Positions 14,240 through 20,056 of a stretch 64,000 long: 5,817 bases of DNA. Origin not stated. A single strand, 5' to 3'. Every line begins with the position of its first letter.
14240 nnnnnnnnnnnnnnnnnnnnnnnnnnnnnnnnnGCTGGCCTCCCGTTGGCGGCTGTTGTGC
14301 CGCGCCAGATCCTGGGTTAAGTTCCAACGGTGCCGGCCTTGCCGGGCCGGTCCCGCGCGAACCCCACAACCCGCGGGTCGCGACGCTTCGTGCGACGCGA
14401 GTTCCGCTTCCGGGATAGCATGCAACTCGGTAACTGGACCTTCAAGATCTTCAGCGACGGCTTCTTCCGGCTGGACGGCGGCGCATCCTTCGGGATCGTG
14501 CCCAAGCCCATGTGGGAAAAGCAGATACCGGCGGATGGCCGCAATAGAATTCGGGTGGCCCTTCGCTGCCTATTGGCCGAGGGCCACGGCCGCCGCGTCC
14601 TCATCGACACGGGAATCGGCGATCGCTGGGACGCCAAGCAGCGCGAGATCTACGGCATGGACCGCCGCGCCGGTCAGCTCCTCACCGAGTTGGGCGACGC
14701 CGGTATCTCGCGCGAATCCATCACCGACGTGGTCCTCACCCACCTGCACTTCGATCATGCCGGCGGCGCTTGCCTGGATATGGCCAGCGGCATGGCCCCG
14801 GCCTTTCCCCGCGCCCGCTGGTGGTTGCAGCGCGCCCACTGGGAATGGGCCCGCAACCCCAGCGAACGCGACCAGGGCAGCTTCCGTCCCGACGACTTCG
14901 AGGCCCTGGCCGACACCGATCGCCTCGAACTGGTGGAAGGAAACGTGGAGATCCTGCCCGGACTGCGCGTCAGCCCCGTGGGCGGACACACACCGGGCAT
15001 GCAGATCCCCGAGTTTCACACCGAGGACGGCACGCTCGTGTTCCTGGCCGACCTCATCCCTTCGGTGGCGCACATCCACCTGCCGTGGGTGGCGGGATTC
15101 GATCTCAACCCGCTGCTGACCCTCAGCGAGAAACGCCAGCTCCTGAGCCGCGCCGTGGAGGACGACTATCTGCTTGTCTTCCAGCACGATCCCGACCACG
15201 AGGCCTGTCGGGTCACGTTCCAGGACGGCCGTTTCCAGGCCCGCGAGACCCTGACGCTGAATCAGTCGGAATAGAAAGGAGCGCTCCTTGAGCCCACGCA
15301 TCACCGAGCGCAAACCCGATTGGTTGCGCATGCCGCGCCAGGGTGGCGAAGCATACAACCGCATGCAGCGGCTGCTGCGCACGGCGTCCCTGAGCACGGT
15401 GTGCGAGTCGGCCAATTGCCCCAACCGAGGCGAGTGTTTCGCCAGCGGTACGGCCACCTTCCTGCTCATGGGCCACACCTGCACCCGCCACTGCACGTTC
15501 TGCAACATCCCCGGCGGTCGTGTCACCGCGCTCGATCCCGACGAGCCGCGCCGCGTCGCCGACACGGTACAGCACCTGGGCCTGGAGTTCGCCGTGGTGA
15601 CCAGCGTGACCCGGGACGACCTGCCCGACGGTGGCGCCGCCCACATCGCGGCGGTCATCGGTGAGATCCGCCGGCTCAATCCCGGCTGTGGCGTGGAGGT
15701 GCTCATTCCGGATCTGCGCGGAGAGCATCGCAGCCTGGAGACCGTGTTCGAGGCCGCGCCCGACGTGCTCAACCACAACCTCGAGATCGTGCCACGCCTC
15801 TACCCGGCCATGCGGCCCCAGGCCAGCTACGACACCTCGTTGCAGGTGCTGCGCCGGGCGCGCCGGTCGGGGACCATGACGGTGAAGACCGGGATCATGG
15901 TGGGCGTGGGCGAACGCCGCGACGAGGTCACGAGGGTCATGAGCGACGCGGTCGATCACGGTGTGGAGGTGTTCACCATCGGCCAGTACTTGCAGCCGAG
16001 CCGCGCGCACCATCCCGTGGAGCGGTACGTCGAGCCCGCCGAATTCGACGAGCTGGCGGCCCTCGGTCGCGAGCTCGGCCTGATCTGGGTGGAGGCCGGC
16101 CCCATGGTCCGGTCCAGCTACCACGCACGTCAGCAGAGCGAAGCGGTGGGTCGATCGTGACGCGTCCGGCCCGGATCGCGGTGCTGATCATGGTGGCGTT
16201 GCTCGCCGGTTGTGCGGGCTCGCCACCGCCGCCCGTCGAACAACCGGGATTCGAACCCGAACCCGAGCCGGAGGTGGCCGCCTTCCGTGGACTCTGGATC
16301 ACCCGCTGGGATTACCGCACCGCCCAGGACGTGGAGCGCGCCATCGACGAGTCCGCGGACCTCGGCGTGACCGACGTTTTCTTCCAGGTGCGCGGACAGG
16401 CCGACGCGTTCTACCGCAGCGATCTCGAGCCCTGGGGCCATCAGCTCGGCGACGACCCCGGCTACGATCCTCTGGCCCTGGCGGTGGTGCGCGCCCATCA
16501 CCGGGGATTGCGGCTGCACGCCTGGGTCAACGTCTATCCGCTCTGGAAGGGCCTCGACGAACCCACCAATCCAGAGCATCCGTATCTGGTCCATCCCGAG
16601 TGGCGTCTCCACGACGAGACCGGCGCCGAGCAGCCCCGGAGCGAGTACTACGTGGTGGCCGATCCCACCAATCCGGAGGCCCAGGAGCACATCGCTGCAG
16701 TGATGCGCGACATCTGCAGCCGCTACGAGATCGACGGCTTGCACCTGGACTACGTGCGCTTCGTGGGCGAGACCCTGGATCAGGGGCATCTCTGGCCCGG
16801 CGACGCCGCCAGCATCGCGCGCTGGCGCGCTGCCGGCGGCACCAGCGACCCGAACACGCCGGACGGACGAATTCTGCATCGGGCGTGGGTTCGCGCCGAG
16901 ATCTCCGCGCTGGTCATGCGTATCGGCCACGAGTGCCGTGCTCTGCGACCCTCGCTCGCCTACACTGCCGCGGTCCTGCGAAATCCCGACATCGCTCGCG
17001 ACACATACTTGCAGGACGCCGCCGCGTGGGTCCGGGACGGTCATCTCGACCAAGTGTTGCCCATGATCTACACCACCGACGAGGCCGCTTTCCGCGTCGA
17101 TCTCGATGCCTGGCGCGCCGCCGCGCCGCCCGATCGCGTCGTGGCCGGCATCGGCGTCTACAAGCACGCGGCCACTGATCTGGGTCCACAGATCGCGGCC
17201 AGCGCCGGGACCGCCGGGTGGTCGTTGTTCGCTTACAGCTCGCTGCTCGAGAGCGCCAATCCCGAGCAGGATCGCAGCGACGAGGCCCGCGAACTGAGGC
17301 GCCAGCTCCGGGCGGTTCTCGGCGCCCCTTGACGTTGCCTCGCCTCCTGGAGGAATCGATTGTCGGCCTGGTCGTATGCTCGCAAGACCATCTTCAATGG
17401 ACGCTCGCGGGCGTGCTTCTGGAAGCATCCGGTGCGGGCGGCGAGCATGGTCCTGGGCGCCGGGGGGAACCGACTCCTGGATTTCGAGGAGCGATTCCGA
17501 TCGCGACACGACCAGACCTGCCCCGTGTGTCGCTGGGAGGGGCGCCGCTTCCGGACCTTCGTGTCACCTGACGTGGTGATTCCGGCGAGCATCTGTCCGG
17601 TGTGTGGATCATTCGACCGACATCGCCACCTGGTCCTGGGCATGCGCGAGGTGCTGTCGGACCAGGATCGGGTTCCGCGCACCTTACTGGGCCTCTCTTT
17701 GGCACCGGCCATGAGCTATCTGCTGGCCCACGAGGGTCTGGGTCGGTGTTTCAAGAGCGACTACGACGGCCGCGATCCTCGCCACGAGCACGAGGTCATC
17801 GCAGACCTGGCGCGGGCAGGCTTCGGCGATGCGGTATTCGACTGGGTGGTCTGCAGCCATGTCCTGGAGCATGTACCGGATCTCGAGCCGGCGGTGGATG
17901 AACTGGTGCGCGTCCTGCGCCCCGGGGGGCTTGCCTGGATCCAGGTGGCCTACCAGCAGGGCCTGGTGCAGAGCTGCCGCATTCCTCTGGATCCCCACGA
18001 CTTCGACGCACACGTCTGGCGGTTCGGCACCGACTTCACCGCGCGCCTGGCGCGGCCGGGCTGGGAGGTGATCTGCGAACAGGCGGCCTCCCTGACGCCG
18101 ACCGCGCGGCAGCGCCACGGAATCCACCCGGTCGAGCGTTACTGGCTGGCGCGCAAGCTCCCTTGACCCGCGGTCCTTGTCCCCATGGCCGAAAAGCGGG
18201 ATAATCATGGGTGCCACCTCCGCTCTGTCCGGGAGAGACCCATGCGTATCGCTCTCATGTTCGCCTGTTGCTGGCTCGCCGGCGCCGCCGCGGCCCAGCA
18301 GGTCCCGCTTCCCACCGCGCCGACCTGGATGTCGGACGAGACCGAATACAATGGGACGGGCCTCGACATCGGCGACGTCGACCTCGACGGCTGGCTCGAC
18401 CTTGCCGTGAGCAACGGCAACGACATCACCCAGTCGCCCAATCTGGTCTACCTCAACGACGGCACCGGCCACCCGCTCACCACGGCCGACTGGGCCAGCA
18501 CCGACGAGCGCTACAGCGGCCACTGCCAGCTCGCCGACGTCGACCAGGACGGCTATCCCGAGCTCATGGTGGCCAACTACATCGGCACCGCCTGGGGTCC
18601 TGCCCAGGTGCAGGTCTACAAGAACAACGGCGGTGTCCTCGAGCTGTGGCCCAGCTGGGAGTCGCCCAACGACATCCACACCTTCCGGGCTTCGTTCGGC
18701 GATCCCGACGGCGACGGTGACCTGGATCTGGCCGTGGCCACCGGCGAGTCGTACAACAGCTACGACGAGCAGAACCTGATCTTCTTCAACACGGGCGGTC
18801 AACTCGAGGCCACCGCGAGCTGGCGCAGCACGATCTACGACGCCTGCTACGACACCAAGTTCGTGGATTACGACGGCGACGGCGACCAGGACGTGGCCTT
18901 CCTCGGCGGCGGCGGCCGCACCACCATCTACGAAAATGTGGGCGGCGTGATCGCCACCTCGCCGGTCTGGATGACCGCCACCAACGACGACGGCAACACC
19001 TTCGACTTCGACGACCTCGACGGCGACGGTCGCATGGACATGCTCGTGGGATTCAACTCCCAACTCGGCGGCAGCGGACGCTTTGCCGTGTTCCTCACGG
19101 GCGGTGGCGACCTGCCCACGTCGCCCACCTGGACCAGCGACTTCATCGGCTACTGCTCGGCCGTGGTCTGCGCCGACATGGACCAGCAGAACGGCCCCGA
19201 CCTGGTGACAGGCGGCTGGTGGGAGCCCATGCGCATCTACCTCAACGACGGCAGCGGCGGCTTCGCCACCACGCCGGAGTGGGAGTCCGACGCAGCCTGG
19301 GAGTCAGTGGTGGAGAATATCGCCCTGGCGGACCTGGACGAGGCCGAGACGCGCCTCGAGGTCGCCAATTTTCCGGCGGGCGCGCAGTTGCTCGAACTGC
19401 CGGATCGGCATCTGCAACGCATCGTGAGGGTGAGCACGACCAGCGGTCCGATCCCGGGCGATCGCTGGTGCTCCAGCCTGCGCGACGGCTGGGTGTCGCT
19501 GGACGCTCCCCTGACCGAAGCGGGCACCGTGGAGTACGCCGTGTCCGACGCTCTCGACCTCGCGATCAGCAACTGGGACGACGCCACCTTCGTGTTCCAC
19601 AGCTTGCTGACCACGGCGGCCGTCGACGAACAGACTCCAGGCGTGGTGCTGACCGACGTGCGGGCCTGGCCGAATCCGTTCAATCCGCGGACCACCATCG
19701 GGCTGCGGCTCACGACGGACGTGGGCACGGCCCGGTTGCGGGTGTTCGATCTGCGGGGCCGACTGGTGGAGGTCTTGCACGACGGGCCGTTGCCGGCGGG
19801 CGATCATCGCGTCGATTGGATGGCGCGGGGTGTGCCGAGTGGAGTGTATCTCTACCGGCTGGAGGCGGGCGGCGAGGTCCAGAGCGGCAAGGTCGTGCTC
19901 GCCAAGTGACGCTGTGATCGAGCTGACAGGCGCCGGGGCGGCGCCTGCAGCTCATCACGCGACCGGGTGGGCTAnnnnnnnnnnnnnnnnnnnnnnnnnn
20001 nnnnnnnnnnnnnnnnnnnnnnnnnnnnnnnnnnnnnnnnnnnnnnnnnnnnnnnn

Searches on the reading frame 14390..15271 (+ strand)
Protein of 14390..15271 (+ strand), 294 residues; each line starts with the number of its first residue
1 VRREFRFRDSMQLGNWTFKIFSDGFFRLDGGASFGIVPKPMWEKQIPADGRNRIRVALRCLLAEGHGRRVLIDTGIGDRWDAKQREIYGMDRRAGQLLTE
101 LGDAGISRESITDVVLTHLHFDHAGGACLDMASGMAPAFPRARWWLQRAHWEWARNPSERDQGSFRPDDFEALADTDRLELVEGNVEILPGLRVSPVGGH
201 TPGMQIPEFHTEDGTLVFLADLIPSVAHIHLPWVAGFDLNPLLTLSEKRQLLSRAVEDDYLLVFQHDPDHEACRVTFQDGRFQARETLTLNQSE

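Call 13: search_protein_families(library=pfam, proteins=[window:14390-15271:+], max_evalue=0.001)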
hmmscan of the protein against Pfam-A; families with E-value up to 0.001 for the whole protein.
window:14390-15271:+ (294 aa): 2 families
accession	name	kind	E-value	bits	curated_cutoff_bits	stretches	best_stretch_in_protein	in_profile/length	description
PF00753.33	Lactamase_B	-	2.9e-17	63.7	22.7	1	60-266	8-196/196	Metallo-beta-lactamase superfamily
PF12706.13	Lactamase_B_2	-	0.00052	20.1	27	1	68-127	1-47/200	Beta-lactamase superfamily domain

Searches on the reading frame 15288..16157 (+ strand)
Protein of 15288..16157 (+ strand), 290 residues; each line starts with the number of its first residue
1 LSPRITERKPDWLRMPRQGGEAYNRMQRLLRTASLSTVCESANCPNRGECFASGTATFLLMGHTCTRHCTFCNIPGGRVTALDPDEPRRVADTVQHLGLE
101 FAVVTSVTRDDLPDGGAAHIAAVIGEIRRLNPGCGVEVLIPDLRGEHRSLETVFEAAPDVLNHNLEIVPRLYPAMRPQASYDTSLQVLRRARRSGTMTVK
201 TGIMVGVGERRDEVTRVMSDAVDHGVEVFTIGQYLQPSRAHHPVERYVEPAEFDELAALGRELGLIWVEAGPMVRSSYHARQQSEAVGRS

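Call 13: search_protein_families(library=pfam, proteins=[window:15288-16157:+], max_evalue=0.001)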
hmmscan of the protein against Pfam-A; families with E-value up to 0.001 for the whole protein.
window:15288-16157:+ (290 aa): 2 families
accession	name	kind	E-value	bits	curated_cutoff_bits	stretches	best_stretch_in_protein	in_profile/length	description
PF04055.27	Radical_SAM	-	1.7e-19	71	29.5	1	61-219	3-164/166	Radical SAM superfamily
PF16881.10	LIAS_N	-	0.00028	21.8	27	1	7-44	59-96/96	N-terminal domain of lipoyl synthase of Radical_SAM family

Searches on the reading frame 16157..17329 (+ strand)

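Call 13: search_protein_families(library=pfam, proteins=[window:16157-17329:+], max_evalue=0.001)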
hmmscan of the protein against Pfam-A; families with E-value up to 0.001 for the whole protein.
window:16157-17329:+ (391 aa): 3 families
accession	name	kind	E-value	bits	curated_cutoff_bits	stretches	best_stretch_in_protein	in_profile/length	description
PF02638.21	GHL10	-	4.9e-35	121.6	27.9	1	43-318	2-274/311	Glycosyl hydrolase-like 10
PF14871.12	GHL6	-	1.1e-05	26.1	35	1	81-198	25-131/132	Hypothetical glycosyl hydrolase 6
PF13199.12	Glyco_hydro_66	-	0.00063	18.9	23.7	1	110-201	168-260/546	Glycosyl hydrolase family 66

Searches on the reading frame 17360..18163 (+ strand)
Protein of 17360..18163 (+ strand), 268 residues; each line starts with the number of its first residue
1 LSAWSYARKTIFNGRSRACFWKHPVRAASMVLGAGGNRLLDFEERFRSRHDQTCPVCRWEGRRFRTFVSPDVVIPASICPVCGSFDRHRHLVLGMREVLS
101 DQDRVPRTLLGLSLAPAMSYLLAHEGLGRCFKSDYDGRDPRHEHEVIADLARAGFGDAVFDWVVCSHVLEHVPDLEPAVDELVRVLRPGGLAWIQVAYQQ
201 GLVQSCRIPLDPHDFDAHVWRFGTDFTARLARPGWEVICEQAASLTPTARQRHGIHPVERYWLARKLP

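Call 13: search_protein_families(library=pfam, proteins=[window:17360-18163:+], max_evalue=0.001)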
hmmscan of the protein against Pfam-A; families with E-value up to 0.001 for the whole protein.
window:17360-18163:+ (268 aa): 5 families
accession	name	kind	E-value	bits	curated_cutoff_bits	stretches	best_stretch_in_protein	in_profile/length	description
PF08241.18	Methyltransf_11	-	4.7e-12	46.8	21.2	1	146-193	47-94/95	Methyltransferase domain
PF13489.12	Methyltransf_23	-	7.7e-08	32.7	27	1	132-238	45-162/164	Methyltransferase domain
PF08242.18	Methyltransf_12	-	2.4e-07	31.8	30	1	146-191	64-97/98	Methyltransferase domain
PF13649.12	Methyltransf_25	-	1.3e-06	29.4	27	1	146-190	51-97/97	Methyltransferase domain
PF13847.12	Methyltransf_31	-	0.00017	21.7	27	1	147-195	63-110/145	Methyltransferase domain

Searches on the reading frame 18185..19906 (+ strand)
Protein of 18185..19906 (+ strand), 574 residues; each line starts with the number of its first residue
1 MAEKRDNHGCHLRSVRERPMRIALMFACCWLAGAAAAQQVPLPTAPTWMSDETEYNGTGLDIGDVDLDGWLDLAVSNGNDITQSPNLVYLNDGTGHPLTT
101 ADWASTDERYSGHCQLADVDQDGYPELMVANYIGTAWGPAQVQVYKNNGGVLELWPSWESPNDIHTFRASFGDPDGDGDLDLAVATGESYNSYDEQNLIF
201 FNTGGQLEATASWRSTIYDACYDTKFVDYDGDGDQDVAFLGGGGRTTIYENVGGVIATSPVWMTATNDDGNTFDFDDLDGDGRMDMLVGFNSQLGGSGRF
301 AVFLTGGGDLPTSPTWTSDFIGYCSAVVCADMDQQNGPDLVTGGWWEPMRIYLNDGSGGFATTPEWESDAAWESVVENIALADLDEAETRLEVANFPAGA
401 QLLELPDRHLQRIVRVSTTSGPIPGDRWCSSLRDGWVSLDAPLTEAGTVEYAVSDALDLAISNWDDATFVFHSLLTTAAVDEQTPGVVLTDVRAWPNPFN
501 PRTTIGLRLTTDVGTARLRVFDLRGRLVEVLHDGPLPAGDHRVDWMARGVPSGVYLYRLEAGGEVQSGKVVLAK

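Call 7: search_protein_families(library=pfam, proteins=[window:18185-19906:+], max_evalue=0.1)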
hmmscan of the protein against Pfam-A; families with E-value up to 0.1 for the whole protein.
window:18185-19906:+ (574 aa): 4 families
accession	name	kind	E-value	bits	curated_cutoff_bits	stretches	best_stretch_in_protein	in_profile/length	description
PF13517.12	FG-GAP_3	-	2.2e-27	95.8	26.9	5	64-129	1-61/61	FG-GAP-like repeat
PF01839.29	FG-GAP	-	4.3e-12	46.1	22.1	3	56-80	1-25/37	FG-GAP repeat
PF18962.6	Por_Secre_tail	-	0.00024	21.8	27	1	495-571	2-74/75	Secretion system C-terminal sorting domain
PF13860.13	FlgD_ig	-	0.0011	19.4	27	1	504-561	13-75/79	FlgD Ig-like domain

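Call 8: search_protein_families(library=ncbifam, proteins=[window:18185-19906:+], max_evalue=0.1)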
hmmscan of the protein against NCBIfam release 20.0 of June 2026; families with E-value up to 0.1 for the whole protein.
window:18185-19906:+ (574 aa): 4 families
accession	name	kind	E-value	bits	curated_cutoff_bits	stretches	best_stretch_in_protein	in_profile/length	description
TIGR04183.1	Por_Secre_tail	domain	1.5e-06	28.1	23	1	495-571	2-70/72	T9SS type A sorting domain-containing protein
NF052323.1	T9SSA_dep_M6i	equivalog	2e-06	26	600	1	492-563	958-1028/1043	T9SS-dependent M6-like inactivated metalloprotease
NF047539.1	XAC2610_fam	domain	1.2e-05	25.7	35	0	61-92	2-34/89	XAC2610-related protein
NF033707.1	T9SS_sortase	equivalog_domain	0.039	11.5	420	1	484-561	991-1077/1095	type IX secretion system sortase PorU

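Call 19: find_encoding_contigs(protein=window:18242-19906:+, flank=3000, max_places=6)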
Protein window:18242-19906:+ (555 aa): no gene with exactly this product is on record in the collection.
